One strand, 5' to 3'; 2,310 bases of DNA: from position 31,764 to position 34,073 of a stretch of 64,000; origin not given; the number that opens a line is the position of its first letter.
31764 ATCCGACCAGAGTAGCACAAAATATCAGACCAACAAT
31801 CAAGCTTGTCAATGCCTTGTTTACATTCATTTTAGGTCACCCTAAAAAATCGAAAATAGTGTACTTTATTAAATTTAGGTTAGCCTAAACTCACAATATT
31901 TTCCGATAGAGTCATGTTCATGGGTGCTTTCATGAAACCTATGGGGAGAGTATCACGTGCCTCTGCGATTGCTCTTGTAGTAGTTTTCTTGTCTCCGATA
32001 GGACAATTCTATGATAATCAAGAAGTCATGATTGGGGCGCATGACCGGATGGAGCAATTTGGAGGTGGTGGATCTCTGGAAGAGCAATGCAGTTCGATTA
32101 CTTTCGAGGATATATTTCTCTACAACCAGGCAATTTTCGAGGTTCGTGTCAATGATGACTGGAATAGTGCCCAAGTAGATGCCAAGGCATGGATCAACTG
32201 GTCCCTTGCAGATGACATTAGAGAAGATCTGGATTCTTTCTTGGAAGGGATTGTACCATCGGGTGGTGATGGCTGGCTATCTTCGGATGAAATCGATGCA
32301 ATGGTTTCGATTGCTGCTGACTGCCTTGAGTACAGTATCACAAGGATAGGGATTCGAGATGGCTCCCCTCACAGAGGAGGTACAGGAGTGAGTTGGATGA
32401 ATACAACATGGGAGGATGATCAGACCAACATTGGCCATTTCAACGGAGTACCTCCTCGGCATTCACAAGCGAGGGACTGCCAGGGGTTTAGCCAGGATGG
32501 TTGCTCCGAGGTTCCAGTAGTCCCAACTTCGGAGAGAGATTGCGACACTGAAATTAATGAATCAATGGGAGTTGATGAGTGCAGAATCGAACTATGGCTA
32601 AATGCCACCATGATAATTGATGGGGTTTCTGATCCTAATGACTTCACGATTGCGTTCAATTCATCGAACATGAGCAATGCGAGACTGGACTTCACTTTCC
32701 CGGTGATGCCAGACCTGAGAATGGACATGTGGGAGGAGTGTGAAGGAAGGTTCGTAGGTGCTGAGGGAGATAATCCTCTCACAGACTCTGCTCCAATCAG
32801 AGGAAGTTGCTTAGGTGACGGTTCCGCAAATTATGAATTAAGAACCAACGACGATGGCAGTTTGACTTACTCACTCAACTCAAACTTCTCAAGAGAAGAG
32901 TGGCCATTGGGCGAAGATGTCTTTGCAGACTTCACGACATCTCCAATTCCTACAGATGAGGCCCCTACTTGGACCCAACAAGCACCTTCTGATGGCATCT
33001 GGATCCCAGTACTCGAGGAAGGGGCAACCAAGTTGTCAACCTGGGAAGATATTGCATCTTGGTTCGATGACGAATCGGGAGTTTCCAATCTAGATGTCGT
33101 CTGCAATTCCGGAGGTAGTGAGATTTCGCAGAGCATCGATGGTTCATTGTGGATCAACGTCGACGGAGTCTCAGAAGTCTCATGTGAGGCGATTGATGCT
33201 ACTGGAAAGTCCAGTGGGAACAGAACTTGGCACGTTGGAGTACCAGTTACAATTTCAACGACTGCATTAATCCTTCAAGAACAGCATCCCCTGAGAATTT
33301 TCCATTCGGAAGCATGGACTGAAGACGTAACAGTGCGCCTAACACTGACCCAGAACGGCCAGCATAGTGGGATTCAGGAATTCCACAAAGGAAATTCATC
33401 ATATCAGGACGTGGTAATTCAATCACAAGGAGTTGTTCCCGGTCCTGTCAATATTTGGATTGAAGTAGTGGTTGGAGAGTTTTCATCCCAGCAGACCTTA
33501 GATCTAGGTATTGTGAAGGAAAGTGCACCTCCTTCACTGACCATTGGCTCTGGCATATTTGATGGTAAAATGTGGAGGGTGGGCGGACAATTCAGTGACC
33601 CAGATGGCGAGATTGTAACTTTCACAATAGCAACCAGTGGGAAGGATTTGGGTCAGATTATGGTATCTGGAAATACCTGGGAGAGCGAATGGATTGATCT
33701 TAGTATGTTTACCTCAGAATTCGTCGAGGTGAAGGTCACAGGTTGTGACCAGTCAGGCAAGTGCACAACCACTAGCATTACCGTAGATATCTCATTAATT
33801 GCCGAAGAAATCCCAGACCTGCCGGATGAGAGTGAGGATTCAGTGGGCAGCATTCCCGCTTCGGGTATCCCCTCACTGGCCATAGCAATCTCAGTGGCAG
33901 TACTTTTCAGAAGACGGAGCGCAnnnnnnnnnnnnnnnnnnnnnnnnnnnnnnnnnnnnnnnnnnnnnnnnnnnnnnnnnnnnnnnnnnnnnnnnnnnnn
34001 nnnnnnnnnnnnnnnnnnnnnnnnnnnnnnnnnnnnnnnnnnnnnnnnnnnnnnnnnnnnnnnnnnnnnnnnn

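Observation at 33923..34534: Archaeal Gar1 with a eukaryote-like glycine/arginine-rich (GAR) tail built from perfect 63-bp tandem repeats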

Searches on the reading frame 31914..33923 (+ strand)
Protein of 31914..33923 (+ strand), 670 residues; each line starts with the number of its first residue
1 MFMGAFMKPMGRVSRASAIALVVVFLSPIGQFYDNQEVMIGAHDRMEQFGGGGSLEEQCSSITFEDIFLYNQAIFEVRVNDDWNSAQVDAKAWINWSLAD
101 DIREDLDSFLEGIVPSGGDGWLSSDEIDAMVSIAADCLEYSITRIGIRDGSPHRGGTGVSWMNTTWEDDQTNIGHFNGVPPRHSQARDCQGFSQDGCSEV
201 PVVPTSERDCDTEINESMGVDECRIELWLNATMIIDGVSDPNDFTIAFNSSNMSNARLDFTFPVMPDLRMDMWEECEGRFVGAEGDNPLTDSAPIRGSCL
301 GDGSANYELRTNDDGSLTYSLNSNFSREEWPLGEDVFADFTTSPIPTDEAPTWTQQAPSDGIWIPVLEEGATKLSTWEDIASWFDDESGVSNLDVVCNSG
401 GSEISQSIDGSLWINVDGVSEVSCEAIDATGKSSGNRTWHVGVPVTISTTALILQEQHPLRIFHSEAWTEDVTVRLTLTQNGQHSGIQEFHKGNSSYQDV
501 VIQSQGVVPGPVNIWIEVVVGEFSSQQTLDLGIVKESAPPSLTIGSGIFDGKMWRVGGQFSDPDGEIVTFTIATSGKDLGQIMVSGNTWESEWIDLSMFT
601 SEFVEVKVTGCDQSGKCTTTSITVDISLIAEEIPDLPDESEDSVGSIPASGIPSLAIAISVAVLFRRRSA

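Call 4: search_protein_families(library=pfam, proteins=[window:31914-33923:+], max_evalue=1)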
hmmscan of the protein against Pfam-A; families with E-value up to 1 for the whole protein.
window:31914-33923:+ (670 aa): 1 family
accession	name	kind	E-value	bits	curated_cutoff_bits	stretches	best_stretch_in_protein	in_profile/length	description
PF17963.7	Big_9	-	0.0021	19.4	23.6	0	559-624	26-88/89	Bacterial Ig domain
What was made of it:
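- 31914..33926 (+): Upstream 670-aa predicted surface protein with a C-terminal hydrophobic anchor. Its stop codon lies 2 nt before the gar1 ATG. It is a conserved synteny partner and is probably co-transcribed with gar1. Only a weak Ig-like Pfam hit (call 4).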
